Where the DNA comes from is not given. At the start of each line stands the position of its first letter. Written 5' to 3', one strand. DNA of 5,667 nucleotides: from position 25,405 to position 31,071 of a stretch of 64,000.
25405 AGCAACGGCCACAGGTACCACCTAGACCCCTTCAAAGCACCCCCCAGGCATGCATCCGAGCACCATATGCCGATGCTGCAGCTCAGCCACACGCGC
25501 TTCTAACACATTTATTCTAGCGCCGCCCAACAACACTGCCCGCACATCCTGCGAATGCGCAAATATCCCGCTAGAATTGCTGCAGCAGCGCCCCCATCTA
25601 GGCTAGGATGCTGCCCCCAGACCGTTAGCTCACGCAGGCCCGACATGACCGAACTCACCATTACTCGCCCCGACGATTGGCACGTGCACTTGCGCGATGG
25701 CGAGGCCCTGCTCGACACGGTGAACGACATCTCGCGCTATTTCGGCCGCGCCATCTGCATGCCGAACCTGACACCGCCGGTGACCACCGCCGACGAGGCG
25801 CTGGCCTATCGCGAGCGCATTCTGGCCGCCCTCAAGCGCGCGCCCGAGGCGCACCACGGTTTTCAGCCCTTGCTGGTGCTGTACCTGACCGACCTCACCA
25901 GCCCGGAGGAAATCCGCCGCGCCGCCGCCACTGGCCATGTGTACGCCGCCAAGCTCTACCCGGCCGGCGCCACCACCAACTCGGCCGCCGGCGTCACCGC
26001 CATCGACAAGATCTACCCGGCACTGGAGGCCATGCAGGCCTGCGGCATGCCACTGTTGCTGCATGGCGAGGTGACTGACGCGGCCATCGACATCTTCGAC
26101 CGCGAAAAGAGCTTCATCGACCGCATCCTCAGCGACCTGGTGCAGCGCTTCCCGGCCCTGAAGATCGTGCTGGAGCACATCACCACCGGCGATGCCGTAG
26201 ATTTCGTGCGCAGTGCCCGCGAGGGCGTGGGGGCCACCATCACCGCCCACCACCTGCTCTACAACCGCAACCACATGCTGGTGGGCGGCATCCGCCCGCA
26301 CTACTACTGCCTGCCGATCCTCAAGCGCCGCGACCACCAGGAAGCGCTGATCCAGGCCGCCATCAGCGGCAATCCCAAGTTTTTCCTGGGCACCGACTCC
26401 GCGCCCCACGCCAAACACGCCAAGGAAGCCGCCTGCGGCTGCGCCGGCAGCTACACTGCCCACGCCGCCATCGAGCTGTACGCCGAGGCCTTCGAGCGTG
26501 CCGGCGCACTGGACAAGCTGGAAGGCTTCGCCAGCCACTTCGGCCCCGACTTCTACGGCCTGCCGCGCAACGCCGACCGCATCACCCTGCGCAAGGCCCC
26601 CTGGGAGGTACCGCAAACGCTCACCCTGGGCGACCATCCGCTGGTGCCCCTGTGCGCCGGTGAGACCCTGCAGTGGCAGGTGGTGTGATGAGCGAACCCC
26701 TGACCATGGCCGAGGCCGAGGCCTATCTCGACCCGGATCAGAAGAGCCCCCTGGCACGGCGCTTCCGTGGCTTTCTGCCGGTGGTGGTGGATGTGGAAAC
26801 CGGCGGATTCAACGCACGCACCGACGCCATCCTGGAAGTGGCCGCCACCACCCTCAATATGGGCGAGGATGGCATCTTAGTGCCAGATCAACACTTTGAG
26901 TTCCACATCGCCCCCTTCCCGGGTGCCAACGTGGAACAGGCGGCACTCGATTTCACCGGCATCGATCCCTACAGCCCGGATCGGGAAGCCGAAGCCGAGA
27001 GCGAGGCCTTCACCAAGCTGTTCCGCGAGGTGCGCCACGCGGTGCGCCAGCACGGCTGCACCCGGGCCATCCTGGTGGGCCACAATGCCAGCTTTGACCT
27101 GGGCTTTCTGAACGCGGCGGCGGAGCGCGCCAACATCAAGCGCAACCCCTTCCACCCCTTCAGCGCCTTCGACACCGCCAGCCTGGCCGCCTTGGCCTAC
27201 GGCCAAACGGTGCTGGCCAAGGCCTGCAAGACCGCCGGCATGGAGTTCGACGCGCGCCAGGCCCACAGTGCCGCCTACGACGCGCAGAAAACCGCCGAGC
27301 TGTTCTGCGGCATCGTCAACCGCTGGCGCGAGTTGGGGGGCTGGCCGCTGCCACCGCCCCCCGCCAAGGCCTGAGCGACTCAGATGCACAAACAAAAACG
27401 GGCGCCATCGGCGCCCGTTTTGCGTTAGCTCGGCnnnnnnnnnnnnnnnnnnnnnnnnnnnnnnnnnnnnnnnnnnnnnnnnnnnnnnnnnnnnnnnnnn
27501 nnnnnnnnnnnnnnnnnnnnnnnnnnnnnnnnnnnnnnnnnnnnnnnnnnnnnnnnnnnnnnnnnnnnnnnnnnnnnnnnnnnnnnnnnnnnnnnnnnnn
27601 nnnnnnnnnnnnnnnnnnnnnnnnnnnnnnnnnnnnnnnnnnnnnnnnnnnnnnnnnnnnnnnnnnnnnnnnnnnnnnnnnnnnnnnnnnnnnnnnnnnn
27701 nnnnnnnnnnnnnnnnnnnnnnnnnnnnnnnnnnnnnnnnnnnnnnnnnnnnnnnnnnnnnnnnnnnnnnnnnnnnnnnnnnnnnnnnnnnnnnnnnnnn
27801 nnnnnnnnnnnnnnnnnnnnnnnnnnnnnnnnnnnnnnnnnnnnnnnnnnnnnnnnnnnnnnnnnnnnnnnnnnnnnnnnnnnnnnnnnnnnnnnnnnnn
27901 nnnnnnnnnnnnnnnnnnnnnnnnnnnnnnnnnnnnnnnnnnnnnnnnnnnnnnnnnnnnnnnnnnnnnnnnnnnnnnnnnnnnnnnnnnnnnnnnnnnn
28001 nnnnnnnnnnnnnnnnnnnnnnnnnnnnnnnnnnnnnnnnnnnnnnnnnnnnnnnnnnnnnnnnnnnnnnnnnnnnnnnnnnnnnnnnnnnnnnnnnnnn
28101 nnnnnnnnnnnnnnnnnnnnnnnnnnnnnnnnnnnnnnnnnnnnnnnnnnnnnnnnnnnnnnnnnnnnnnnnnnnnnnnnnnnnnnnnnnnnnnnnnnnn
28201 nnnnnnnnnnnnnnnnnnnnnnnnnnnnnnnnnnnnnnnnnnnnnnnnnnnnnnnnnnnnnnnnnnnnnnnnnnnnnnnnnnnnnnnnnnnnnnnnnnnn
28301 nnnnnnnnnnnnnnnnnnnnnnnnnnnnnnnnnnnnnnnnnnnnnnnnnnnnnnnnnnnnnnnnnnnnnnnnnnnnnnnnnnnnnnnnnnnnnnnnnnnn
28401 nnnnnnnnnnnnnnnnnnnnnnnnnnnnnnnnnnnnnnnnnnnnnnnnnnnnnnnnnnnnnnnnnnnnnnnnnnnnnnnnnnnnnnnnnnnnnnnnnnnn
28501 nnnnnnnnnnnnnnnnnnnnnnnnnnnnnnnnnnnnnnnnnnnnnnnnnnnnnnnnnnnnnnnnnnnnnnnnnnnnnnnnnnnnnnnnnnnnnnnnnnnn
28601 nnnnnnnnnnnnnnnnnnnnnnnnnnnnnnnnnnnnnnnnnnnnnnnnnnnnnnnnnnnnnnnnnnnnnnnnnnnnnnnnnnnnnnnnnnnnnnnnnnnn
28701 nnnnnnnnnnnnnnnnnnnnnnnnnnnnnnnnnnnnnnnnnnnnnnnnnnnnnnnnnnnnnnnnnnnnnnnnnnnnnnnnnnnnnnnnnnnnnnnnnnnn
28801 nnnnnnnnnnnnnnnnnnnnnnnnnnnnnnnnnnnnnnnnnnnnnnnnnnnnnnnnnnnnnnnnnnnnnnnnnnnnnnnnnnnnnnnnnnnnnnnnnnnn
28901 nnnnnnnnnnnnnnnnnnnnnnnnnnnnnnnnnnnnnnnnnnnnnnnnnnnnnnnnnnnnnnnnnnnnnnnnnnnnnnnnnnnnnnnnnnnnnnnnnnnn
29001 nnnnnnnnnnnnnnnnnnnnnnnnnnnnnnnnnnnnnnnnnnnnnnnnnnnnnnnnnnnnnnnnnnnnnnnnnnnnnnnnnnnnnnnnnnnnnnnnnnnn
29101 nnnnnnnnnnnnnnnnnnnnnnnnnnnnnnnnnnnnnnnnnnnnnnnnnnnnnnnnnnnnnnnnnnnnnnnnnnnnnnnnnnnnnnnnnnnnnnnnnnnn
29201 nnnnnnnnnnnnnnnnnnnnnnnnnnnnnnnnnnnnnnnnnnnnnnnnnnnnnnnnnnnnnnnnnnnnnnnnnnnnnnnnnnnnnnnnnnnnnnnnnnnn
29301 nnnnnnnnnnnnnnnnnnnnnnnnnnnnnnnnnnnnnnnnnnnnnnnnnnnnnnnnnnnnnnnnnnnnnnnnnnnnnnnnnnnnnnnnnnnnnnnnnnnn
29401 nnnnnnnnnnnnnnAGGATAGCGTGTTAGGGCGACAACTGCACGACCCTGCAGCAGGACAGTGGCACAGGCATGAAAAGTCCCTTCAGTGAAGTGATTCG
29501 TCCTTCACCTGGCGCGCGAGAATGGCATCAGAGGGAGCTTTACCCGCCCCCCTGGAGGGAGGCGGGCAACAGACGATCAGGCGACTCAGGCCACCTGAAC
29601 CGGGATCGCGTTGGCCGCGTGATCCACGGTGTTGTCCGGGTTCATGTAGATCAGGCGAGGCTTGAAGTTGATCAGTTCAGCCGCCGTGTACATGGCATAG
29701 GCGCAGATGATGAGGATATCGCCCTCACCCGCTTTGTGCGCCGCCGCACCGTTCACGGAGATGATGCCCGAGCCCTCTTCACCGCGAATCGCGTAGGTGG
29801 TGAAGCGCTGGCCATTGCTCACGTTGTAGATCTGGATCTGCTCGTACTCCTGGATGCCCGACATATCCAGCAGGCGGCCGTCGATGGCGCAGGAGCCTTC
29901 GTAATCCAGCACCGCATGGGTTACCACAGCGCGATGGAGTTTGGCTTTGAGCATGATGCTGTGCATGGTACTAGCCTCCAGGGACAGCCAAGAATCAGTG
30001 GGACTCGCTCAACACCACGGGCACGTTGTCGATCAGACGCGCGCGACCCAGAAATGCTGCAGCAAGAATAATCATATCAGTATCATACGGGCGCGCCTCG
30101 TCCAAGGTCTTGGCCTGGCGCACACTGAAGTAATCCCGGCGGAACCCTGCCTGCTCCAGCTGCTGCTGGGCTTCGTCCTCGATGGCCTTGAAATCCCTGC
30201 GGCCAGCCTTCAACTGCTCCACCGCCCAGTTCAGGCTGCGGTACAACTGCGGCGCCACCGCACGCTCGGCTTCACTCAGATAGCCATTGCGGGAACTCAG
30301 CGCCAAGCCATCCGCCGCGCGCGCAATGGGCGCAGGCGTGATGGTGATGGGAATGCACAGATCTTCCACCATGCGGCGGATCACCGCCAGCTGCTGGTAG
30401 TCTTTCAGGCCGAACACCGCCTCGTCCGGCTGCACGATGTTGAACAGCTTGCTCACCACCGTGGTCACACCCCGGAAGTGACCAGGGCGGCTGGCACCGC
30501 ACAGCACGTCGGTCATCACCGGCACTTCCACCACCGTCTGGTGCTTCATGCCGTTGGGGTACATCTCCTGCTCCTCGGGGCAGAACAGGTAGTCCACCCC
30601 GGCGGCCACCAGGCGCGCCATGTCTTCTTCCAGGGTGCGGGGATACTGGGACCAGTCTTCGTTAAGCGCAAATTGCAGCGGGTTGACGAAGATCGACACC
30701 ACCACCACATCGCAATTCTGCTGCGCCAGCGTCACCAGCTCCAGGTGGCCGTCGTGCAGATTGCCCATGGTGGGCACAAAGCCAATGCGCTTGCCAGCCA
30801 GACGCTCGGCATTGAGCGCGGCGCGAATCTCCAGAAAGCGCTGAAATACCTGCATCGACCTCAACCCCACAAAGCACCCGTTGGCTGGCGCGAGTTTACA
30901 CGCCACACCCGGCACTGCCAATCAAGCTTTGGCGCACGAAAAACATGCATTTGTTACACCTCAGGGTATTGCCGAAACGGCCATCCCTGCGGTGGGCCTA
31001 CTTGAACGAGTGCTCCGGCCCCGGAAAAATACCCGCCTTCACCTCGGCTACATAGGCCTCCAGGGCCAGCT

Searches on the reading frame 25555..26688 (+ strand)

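Call 39: search_protein_families(library=pfam, proteins=[window:25555-26688:+], max_evalue=0.00001)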
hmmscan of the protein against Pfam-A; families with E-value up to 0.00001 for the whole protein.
window:25555-26688:+ (377 aa): 2 families
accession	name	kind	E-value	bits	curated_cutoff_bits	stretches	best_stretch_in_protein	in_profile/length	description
PF01979.26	Amidohydro_1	-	4.1e-16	59.6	25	1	41-347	8-311/345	Amidohydrolase family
PF04909.20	Amidohydro_2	-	7.4e-07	29.6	26.4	1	86-212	63-182/289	Amidohydrolase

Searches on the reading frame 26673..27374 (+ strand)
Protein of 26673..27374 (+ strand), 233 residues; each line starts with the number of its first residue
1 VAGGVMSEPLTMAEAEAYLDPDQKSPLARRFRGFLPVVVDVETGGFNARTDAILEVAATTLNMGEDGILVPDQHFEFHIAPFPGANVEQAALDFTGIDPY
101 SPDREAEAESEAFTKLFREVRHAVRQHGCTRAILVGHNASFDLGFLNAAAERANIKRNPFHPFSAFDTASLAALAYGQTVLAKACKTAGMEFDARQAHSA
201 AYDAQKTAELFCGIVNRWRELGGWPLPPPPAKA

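Call 39: search_protein_families(library=pfam, proteins=[window:26673-27374:+], max_evalue=0.00001)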
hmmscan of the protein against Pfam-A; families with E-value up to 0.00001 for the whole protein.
window:26673-27374:+ (233 aa): 1 family
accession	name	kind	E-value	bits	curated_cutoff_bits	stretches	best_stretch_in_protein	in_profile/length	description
PF00929.31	RNase_T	-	1.5e-26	94.3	24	1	37-211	1-164/164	Exonuclease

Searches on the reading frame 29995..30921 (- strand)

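Call 19: search_protein_families(library=ncbifam, proteins=[window:29995-30921:-], max_evalue=0.00001)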
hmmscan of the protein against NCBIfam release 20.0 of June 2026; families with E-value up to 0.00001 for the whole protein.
window:29995-30921:- (308 aa): 2 families
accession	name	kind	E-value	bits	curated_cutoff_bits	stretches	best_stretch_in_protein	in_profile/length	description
TIGR00018.1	panC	equivalog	2.5e-101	338.4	212.75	1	23-301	1-281/283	pantoate--beta-alanine ligase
NF010004.0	PRK13477.1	equivalog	1.1e-89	301.2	524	1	23-300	2-279/514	bifunctional pantoate--beta-alanine ligase/(d)CMP kinase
